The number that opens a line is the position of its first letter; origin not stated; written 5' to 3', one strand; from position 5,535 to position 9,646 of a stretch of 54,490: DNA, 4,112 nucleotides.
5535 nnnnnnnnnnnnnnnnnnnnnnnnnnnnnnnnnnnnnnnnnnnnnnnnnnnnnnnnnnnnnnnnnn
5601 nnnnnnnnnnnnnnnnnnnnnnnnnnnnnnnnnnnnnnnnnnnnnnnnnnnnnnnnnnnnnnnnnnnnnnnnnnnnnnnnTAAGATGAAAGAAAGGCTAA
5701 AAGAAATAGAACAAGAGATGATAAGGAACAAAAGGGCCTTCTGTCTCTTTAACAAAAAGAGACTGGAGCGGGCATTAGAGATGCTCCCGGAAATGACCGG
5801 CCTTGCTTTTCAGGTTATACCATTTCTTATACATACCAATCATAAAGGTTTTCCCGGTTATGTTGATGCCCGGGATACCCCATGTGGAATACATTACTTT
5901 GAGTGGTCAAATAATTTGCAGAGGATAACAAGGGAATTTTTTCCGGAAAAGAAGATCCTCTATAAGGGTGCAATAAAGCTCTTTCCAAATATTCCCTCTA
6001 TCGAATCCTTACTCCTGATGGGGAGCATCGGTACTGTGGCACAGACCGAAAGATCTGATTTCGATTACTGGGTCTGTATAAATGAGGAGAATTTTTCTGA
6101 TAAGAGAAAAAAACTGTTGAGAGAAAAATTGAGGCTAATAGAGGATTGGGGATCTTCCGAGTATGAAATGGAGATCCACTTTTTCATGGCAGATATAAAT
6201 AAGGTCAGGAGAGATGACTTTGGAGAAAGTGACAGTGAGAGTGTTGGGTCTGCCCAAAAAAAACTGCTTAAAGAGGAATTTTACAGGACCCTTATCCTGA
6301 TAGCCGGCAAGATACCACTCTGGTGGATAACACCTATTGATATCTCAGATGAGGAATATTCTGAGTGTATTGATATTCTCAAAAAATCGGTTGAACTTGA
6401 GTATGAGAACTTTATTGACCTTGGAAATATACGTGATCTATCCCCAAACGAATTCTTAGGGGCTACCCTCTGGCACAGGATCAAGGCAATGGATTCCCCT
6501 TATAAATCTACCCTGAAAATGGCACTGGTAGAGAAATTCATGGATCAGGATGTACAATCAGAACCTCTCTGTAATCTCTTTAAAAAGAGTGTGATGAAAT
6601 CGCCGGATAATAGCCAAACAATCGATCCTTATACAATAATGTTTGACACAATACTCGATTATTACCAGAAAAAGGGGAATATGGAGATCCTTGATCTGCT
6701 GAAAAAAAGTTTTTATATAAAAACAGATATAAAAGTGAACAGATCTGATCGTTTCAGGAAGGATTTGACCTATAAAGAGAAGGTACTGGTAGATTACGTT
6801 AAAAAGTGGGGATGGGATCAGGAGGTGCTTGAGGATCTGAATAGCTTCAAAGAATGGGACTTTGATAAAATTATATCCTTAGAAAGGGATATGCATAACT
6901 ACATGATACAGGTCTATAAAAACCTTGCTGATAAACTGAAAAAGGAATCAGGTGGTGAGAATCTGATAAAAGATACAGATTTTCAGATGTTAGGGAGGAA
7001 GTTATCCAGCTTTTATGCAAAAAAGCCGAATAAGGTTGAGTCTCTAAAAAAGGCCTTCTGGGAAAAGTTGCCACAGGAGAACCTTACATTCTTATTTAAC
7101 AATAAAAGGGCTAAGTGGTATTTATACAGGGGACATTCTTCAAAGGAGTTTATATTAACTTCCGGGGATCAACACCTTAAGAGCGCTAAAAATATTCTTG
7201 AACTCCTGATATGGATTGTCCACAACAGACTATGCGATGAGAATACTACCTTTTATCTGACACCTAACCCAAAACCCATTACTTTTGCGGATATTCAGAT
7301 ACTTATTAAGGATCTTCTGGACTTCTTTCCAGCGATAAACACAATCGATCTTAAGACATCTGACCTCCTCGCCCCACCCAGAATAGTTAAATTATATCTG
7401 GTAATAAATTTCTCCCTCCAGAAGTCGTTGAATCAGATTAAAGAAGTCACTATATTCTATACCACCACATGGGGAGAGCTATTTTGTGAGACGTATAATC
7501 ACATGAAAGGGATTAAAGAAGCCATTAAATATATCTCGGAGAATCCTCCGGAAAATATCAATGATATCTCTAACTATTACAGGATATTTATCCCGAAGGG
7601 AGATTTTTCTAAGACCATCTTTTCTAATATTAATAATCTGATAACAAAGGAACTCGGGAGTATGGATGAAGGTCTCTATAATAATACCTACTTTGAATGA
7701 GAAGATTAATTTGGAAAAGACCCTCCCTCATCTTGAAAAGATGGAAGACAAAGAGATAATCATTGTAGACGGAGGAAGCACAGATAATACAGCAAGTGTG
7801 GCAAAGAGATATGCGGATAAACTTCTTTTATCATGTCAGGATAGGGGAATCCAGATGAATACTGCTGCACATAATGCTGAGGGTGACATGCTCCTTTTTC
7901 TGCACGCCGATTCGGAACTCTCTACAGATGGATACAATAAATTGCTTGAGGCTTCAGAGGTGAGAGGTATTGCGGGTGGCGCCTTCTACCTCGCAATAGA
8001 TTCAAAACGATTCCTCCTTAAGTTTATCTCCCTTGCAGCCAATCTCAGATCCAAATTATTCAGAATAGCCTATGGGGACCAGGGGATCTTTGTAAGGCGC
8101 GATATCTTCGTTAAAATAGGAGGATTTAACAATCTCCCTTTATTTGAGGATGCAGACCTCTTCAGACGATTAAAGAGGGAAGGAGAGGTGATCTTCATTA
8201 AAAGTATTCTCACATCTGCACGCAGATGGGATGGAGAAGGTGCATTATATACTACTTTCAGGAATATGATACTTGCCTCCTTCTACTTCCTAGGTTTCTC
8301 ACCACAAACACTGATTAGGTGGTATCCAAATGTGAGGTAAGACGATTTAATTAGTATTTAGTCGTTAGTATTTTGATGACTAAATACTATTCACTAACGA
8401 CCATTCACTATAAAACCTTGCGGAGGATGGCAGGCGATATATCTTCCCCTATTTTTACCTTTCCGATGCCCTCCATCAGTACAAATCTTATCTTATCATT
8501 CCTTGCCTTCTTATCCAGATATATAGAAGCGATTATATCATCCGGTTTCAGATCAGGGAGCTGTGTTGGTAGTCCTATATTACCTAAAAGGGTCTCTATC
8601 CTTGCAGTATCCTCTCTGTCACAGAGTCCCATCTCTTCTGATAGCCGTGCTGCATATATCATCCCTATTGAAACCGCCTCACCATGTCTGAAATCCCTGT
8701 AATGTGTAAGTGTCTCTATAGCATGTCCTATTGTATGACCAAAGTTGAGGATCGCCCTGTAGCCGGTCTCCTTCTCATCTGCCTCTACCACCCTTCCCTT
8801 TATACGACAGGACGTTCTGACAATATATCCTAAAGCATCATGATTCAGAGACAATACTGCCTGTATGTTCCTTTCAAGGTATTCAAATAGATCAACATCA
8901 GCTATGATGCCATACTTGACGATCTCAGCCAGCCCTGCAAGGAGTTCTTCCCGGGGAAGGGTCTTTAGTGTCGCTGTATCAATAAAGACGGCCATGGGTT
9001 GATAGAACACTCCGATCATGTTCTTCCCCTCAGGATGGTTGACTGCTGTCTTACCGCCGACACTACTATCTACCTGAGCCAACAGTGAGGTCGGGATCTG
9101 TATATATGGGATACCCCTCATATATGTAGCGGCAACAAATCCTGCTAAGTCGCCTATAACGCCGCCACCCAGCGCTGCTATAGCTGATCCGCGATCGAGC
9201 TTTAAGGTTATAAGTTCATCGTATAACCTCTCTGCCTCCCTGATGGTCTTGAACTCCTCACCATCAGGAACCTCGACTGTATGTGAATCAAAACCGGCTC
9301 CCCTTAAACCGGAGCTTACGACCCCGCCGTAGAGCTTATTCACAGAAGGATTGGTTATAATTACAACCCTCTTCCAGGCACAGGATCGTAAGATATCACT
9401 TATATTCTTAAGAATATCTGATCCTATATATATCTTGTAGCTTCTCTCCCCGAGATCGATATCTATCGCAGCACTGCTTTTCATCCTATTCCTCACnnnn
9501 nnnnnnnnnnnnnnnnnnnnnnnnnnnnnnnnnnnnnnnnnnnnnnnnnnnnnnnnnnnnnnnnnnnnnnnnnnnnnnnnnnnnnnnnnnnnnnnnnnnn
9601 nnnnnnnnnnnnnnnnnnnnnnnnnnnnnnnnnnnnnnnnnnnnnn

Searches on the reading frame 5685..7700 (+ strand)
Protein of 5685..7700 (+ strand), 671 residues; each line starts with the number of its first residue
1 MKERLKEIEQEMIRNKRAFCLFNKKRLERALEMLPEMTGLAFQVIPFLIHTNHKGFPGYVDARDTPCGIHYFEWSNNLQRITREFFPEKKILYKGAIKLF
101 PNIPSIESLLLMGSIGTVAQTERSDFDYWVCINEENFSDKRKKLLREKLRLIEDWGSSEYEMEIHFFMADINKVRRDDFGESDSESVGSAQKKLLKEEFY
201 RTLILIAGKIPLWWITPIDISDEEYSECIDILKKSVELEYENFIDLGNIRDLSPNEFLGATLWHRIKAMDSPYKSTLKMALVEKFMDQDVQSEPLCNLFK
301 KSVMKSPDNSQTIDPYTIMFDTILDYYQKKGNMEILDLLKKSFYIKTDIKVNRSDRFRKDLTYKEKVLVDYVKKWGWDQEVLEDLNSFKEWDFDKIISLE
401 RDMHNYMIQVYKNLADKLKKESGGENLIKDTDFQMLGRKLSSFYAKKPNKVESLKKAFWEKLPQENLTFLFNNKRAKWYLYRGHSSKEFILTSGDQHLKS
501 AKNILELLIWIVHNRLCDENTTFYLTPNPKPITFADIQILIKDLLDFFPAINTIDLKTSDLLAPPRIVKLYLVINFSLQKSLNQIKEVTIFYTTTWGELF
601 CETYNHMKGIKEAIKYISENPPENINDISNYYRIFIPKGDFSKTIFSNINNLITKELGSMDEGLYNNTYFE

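Call 19: search_protein_families(library=pfam, proteins=[window:5685-7700:+], max_evalue=0.001)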
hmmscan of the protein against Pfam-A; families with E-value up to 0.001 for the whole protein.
window:5685-7700:+ (671 aa): 2 families
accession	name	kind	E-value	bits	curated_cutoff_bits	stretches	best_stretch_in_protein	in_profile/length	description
PF01295.23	Adenylate_cycl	-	1.7e-64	218.9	27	1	243-577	2-335/601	Adenylate cyclase, class-I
PF12633.13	Adenyl_cycl_N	-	8.9e-56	189.5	27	1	16-214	6-199/199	Adenylate cyclase NT domain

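Call 22: search_protein_families(library=ncbifam, proteins=[window:5685-7700:+], max_evalue=0.00001)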
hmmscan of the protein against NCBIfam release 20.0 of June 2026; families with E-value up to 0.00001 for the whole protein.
window:5685-7700:+ (671 aa): 9 families
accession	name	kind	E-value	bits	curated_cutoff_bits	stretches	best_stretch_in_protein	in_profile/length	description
NF006981.0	PRK09450.2-1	equivalog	2.5e-169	564.8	802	1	8-619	15-631/638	class I adenylate cyclase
NF006984.0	PRK09450.2-4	equivalog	6.1e-119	398.9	1300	1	14-579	22-577/956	class I adenylate cyclase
NF006978.0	PRK09450.1-2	equivalog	1.5e-103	347.7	1035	1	21-577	14-561/841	class I adenylate cyclase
NF006982.0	PRK09450.2-2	equivalog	1.5e-89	301.1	1547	1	17-580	25-582/951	class I adenylate cyclase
NF006983.0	PRK09450.2-3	equivalog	1.2e-82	278.2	1810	1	17-594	25-594/949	class I adenylate cyclase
NF006985.0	PRK09450.2-5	equivalog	4.1e-79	266.9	1866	1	13-595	20-593/951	class I adenylate cyclase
NF006979.0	PRK09450.1-4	equivalog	3.4e-77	260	1316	1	21-580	14-562/850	class I adenylate cyclase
NF006980.0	PRK09450.1-5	equivalog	3.7e-72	243.5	990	1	22-578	15-539/807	class I adenylate cyclase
NF006977.0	PRK09450.1-1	equivalog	1.4e-70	238.1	1761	1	21-580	14-562/848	class I adenylate cyclase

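Call 75: search_protein_families(library=padloc, proteins=[window:5685-7700:+], max_evalue=0.001)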
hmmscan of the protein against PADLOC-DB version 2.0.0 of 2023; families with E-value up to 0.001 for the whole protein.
window:5685-7700:+ (671 aa): 0 families

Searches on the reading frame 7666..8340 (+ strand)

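Call 22: search_protein_families(library=ncbifam, proteins=[window:7666-8340:+], max_evalue=0.00001)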
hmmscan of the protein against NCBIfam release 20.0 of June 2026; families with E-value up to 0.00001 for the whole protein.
window:7666-8340:+ (224 aa): 9 families
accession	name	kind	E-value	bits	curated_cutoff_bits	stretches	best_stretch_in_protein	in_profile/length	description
TIGR04283.1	glyco_like_mftF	equivalog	4.7e-70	235.6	182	1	3-220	1-221/221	TIGR04283 family arsenosugar biosynthesis glycosyltransferase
TIGR04182.1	glyco_TIGR04182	equivalog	5.8e-11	42.3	325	1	2-102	1-101/293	S-layer glycoprotein N-glycosyltransferase AglJ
NF007482.0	PRK10073.1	equivalog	6.7e-11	41.8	423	1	2-97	7-110/334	glycosyltransferase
TIGR03937.1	PgaC_IcaA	equivalog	1.3e-09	37.5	422.3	1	2-94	46-147/407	poly-beta-1,6-N-acetyl-D-glucosamine synthase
TIGR03965.1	mycofact_glyco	equivalog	2.3e-09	36.6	280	0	2-82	75-164/467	mycofactocin biosynthesis glycosyltransferase MftF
NF041875.1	EPS_EpsD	equivalog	2.4e-09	37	370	0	3-85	1-92/325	exopolysaccharide biosynthesis glycosyltransferase EpsD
NF045692.1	OglycostaseCruG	equivalog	1.3e-06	27.6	600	1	2-51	42-93/386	2'-O-glycosyltransferase CruG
NF010496.0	PRK13915.1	equivalog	2.1e-06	27.1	262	1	2-81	32-125/307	glucosyl-3-phosphoglycerate synthase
NF047683.1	TeichurnBiosyTuaG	equivalog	4.4e-06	26.5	400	1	2-96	7-110/252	teichuronic acid biosynthesis protein TuaG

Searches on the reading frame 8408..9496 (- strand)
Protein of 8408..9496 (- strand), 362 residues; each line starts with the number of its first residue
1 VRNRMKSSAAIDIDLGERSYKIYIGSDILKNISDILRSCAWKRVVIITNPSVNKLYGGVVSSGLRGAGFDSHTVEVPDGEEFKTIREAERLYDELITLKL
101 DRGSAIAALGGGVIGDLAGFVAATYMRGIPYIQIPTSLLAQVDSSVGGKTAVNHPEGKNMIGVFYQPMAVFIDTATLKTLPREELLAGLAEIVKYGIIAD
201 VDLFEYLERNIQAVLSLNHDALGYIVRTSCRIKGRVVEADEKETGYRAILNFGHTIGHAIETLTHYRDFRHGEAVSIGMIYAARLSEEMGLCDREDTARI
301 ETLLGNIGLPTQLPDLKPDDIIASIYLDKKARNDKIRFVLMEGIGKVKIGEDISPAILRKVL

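Call 22: search_protein_families(library=ncbifam, proteins=[window:8408-9496:-], max_evalue=0.00001)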
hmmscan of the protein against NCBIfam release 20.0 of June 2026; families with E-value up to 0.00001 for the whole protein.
window:8408-9496:- (362 aa): 7 families
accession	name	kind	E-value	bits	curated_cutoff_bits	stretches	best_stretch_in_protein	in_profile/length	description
TIGR01357.1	aroB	equivalog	2.2e-122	408.6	305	1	20-353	1-334/344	3-dehydroquinate synthase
NF010627.0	PRK14021.1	equivalog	8e-82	275.3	565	1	18-347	187-522/542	bifunctional shikimate kinase/3-dehydroquinate synthase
TIGR04425.1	P_lya_rel_AroB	hypoth_equivalog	2.1e-74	250.7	400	1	19-357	7-336/348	AroB-related putative sugar phosphate phospholyase (cyclizing)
NF004852.0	PRK06203.1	equivalog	1.7e-59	201.7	333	1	72-320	90-340/407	3-dehydroquinate synthase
NF010556.0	PRK13951.1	equivalog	4.5e-53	180.8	560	1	46-349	190-479/492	bifunctional shikimate kinase AroK/3-dehydroquinate synthase AroB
NF002022.0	PRK00843.1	equivalog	1.8e-17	63.4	413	1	21-203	13-184/350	NAD(P)-dependent glycerol-1-phosphate dehydrogenase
NF006941.0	PRK09423.1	subfamily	6.8e-11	41.6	336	0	23-191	12-171/367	glycerol dehydrogenase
